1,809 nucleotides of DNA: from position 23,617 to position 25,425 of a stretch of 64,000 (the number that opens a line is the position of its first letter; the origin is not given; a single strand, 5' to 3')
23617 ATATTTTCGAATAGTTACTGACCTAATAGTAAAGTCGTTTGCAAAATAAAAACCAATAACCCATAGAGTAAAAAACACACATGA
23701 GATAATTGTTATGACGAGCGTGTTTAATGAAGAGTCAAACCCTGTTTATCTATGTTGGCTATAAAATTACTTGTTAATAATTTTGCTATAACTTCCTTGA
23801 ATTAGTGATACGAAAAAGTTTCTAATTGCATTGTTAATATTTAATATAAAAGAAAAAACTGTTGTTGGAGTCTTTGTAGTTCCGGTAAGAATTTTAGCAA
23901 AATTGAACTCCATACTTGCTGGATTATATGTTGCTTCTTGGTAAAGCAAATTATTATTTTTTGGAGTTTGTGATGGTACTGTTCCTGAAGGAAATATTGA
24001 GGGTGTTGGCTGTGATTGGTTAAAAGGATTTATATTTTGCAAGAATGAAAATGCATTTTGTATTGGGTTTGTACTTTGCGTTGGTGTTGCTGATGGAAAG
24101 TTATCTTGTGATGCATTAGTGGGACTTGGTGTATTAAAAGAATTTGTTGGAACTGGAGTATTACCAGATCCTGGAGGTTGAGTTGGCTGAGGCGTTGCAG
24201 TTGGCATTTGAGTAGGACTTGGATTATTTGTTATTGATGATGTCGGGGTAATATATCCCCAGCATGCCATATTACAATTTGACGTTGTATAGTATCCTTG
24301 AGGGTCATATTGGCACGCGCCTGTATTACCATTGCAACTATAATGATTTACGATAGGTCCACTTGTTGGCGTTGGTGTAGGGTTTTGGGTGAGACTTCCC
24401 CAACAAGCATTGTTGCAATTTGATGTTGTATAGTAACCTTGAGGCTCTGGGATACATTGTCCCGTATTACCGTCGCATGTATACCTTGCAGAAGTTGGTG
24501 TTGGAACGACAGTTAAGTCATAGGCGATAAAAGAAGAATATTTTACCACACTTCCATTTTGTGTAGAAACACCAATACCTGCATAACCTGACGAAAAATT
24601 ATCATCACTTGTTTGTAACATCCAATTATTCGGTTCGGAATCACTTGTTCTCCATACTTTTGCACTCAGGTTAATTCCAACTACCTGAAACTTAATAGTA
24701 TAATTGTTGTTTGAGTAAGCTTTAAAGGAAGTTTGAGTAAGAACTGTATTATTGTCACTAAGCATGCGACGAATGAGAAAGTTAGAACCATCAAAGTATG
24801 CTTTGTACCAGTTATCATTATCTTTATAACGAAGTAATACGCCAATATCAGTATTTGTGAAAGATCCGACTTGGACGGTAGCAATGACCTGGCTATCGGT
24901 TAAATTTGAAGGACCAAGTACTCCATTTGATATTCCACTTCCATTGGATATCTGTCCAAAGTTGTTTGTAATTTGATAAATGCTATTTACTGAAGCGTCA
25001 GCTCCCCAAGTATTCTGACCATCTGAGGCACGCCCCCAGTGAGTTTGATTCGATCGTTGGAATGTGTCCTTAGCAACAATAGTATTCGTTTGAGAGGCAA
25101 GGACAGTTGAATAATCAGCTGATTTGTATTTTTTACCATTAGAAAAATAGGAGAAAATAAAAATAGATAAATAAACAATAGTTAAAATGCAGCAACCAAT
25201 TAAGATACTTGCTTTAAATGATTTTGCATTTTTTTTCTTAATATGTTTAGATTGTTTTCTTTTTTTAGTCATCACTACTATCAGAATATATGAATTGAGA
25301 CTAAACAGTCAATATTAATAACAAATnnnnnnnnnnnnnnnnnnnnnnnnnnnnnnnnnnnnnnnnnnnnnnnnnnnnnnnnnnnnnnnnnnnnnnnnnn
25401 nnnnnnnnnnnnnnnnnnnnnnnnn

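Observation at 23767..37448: Three secreted S/T/P-rich proteins share a conserved, unannotated C-terminal tail domain (LLY[QH]EA[TA]Y.P ... NFA ... INN[AS]I..FF/IF ... KIIN[KR]): a candidate novel sorting or anchor signal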

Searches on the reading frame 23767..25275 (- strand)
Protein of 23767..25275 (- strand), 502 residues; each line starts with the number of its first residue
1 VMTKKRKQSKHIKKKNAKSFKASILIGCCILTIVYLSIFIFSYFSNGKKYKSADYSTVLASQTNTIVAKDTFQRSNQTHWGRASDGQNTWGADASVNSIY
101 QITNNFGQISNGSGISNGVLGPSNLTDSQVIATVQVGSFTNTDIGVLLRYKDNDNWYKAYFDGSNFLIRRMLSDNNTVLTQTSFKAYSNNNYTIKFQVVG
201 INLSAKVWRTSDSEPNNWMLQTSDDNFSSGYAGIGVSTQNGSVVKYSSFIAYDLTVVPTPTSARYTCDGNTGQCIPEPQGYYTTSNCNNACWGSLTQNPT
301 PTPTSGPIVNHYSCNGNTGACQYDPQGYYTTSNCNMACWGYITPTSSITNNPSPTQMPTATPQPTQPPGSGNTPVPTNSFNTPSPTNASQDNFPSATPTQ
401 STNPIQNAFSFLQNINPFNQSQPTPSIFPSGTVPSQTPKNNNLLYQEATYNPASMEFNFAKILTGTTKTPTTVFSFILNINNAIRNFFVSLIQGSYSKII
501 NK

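Call 6: search_protein_families(library=pfam, proteins=[window:23767-25275:-], max_evalue=1)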
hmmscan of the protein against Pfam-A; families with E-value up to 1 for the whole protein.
window:23767-25275:- (502 aa): 2 families
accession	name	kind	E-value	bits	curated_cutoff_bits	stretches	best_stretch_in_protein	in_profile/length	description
PF20193.3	DUF6556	-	0.02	15.6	28.1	1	4-85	13-88/113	Family of unknown function (DUF6556)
PF10075.15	CSN8_PSD8_EIF3K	-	0.093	13.2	23.7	1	434-500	31-99/144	CSN8/PSMD8/EIF3K family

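Call 7: search_protein_families(library=ncbifam, proteins=[window:23767-25275:-], max_evalue=1)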
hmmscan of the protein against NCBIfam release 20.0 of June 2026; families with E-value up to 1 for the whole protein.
window:23767-25275:- (502 aa): 1 family
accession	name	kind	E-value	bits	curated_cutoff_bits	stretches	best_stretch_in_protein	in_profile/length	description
NF042931.1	SAG1386_EF1546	equivalog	0.018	15.1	80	1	4-82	15-86/158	SAG1386/EF1546 family surface-associated protein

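Call 14: find_encoding_contigs(protein=window:23767-25272:-, flank=10000, max_places=5)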
Protein window:23767-25272:- (501 aa): no gene with exactly this product is on record in the collection.

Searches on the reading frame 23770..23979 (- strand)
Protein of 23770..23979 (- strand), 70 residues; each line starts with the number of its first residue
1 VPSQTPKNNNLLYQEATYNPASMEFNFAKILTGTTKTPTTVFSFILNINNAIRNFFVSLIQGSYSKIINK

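Call 24: find_related_loci(query=A2, collection=genome_contigs, flank=10000)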
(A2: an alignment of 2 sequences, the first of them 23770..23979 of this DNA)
Query A2 (70 aa) in genome_contigs; peptide patterns used: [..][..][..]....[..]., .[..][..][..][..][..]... (x = any residue, [..] = any of these).
91 stretches matched a pattern, but none encodes a relative of the query by tblastn (E <= 1e-3).

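Call 25: search_protein_representatives(alignment_id=A2)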
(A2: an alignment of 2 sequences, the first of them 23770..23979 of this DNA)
Query: 2 sequences, 71 profile positions. Proteins with E-value up to 0.001 (for the whole library): 4; up to 1e-10: 2; up to 1e-30: 2. The best 4 are listed.
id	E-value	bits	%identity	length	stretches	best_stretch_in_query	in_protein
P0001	2.1e-34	133.2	-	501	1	1-71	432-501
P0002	3.9e-32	125.9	-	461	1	1-71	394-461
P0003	5.1e-10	55.0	-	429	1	5-62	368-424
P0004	7.7e-10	54.5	-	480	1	7-65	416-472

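Call 27: find_encoding_contigs(protein=P0003, flank=10000, max_places=6)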
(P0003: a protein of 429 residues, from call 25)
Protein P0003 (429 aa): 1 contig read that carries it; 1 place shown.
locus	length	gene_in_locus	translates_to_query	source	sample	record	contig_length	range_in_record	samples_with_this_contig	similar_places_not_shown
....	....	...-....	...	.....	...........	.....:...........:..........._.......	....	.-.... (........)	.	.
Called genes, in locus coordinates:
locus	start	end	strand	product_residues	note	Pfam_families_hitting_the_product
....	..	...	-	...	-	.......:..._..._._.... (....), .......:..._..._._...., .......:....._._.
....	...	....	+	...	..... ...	-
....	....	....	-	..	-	?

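Call 28: find_encoding_contigs(protein=P0004, flank=10000, max_places=6)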
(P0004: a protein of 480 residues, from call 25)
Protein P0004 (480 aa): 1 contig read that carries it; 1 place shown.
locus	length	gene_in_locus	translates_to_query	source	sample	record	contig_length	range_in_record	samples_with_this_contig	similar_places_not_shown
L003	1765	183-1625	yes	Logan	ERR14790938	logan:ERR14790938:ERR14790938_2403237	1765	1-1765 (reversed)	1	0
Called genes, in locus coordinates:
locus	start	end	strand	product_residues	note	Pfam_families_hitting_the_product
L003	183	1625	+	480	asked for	-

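Call 34: list_cluster_members(proteins=[P0001, P0002, P0003, P0004])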
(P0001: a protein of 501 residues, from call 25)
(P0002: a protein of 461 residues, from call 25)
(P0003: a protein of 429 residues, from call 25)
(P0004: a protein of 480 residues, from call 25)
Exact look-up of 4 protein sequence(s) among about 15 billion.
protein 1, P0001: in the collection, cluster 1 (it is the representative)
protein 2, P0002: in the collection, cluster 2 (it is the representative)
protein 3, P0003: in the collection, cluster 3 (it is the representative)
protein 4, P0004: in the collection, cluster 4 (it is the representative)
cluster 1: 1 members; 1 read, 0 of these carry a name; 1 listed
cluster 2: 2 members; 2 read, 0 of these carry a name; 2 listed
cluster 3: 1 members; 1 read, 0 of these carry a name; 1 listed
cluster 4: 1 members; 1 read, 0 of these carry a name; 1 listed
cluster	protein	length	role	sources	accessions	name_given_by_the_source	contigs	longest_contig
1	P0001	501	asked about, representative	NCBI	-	-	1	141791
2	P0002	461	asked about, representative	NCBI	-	-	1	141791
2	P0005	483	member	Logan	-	-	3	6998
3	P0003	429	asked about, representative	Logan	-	-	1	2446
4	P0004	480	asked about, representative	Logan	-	-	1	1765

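Call 35: find_encoding_contigs(protein=P0002, flank=2000, max_places=6)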
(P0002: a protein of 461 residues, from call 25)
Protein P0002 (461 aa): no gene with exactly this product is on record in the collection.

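Call 36: find_encoding_contigs(protein=P0005, flank=10000, max_places=6)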
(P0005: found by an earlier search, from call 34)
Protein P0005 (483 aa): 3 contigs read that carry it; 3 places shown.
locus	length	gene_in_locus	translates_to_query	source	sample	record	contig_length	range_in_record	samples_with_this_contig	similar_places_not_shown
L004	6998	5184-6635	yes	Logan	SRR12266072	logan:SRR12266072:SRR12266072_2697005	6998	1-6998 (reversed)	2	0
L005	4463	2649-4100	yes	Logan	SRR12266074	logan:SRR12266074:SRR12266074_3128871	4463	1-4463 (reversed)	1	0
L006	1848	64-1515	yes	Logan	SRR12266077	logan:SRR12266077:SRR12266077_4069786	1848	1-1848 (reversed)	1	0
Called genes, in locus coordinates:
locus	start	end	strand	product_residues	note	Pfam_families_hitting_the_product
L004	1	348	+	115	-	?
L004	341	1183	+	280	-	PF00950:ABC-3, PF01032:FecCD (weak)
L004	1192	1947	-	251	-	PF09323:DUF1980, PF21537:DUF1980_C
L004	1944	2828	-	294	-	PF03773:ArsP_1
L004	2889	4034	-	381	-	PF07907:YibE_F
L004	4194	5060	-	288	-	-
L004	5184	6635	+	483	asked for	-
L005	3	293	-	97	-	?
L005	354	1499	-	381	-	PF07907:YibE_F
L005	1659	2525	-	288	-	-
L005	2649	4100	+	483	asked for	-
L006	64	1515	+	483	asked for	-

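Call 40: search_protein_families(library=ncbifam, proteins=[P0003, P0004], max_evalue=0.01)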
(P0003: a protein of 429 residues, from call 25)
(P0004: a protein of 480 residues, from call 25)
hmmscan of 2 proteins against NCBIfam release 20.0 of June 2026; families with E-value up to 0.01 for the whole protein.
P0003 (429 aa): 0 families

P0004 (480 aa): 0 families

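Call 44: find_related_loci(query=A4, collection=metagenome_contigs, flank=10000)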
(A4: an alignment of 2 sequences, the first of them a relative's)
Query A4 (501 aa) in metagenome_contigs; peptide patterns used: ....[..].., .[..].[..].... (x = any residue, [..] = any of these).
471 stretches matched a pattern, but none encodes a relative of the query by tblastn (E <= 1e-3).

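Call 47: search_solved_structures(query=A4, max_evalue=1)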
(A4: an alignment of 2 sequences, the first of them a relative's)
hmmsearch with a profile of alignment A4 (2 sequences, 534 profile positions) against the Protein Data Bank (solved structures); distinct sequences matched with E-value up to 1: 2.
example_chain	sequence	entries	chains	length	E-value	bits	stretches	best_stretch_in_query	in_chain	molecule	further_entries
2a36_A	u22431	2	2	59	0.12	14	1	139-170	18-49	Protein E(sev)2B | SH2-SH3 adapter protein drk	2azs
2a37_A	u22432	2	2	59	0.52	12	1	139-170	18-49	Protein E(sev)2B | SH2-SH3 adapter protein drk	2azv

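Call 49: search_protein_families(library=pfam, proteins=[P0003, P0004], max_evalue=5)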
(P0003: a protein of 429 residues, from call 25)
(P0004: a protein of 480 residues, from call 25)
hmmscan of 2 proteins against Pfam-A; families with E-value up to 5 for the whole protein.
P0003 (429 aa): 2 families
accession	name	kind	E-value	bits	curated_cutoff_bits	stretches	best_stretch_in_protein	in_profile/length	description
PF15257.11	DUF4590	-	0.044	14.2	27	1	51-97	40-87/114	Domain of unknown function (DUF4590)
PF18655.7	SHIRT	-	0.17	13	22.4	0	189-223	28-61/82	SHIRT domain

P0004 (480 aa): 0 families

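Call 62: predict_structure(alignment_id=A5)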
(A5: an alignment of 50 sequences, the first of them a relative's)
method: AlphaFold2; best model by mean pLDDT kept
length: 501 residues; sequences in the alignment: 50
mean_pLDDT: 67.3   pTM: 0.48
mean pLDDT of the five models: 67.3, 66.9, 66.8, 66.8, 66.1
residues with pLDDT >= 90: 190; 70-90: 63; 50-70: 59; < 50: 189
segments of 3 or more residues with pLDDT < 50: 6-14, 45-59, 278-281, 291-308, 326-409, 411-448, 454-470
pLDDT, mean of each block of 10 residues (from residue 1): 46 55 86 91 54 40 90 96 94 96 97 94 94 96 93 94 98 96 98 97 98 98 94 93 97 73 69 60 57 41 42 70 55 42 29 31 33 33 31 32 45 36 31 30 40 46 31 67 82 72 62
secondary structure, 60 per line:
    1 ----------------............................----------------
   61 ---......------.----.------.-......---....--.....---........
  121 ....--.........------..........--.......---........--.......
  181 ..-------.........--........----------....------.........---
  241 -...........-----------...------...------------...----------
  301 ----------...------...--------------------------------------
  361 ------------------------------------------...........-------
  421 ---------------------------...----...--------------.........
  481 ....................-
elements in order: H17-44 E64-69 H92-95 E99-102 E105-109 E113-124 E127-135 E142-151 E154-160 E164-171 E174-182 E190-198 E201-208 E219-222 E229-237 E242-252 E264-266 E273-275 E311-313 E320-322 H403-413 E448-450 E455-457 H472-500

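Call 64: fold_search(model_id=the predicted structure, library=pdb)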
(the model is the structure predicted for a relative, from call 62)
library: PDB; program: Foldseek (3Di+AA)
matches with E <= 10: 1670; with E <= 0.001: 385
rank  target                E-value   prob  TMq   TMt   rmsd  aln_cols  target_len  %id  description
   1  4b1m_A                3.2e-08  1.00  0.26  0.75   2.6       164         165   15  CARBOHYDRATE BINDING MODULE CBM66 FROM BACILLUS SUBTILIS (released 2012-12-12)
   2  4b1m_B                3.8e-08  1.00  0.25  0.74   2.4       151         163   15  CARBOHYDRATE BINDING MODULE CBM66 FROM BACILLUS SUBTILIS (released 2012-12-12)
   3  4b1m_C                4.0e-08  1.00  0.24  0.71   2.4       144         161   15  CARBOHYDRATE BINDING MODULE CBM66 FROM BACILLUS SUBTILIS (released 2012-12-12)
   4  4b1l                  6.8e-08  1.00  0.24  0.71   2.4       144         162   15  CARBOHYDRATE BINDING MODULE CBM66 FROM BACILLUS SUBTILIS (released 2012-12-12)
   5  4azz_A                8.5e-08  1.00  0.24  0.69   2.4       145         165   16  Carbohydrate binding module CBM66 from Bacillus subtilis (released 2012-07-25)
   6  1yrz_A                1.9e-07  1.00  0.28  0.27   4.7       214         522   12  Crystal structure of xylan beta-1,4-xylosidase from Bacillus Halodurans C-125 (released 2005-02-22)
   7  5z5d                  2.0e-07  1.00  0.29  0.28   4.6       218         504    8  Crystal structure of a thermostable glycoside hydrolase family 43 {beta}-1,4-xylosidase from Geobacillus thermoleovorans (released 2018-04-25)
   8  3zr5_A                2.4e-07  1.00  0.27  0.22   7.3       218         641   10  STRUCTURE OF GALACTOCEREBROSIDASE FROM MOUSE (released 2011-09-28)
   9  8zdp_v                2.6e-07  1.00  0.30  0.20   5.0       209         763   14  Cryo-EM structure of Mycobacteriophage Douge Central fiber (gp20) (released 2025-06-25)
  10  8zdq_v                2.6e-07  1.00  0.30  0.18   5.0       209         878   14  Cryo-EM structure of Mycobacteriophage Douge complete baseplate (gp13, gp17, gp23, gp16, gp18 and gp20) (released 2025-06-25)
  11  6ms3_A                5.1e-07  1.00  0.28  0.27   4.5       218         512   10  Crystal structure of the GH43 protein BlXynB mutant (K247S) from Bacillus licheniformis (released 2019-04-17)
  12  5nxb_A                5.6e-07  1.00  0.27  0.21   7.4       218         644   10  Mouse galactocerebrosidase in complex with saposin A (released 2017-05-24)
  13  1gv9                  5.6e-07  1.00  0.28  0.57   4.9       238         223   12  p58/ERGIC-53 (released 2002-02-28)
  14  6ms3_B                5.9e-07  1.00  0.28  0.27   4.4       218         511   11  Crystal structure of the GH43 protein BlXynB mutant (K247S) from Bacillus licheniformis (released 2019-04-17)
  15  5ly8                  6.3e-07  1.00  0.28  0.54   6.4       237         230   13  Structure of the CBM2 module of Lactobacillus casei BL23 phage J-1 evolved Dit. (released 2017-03-22)
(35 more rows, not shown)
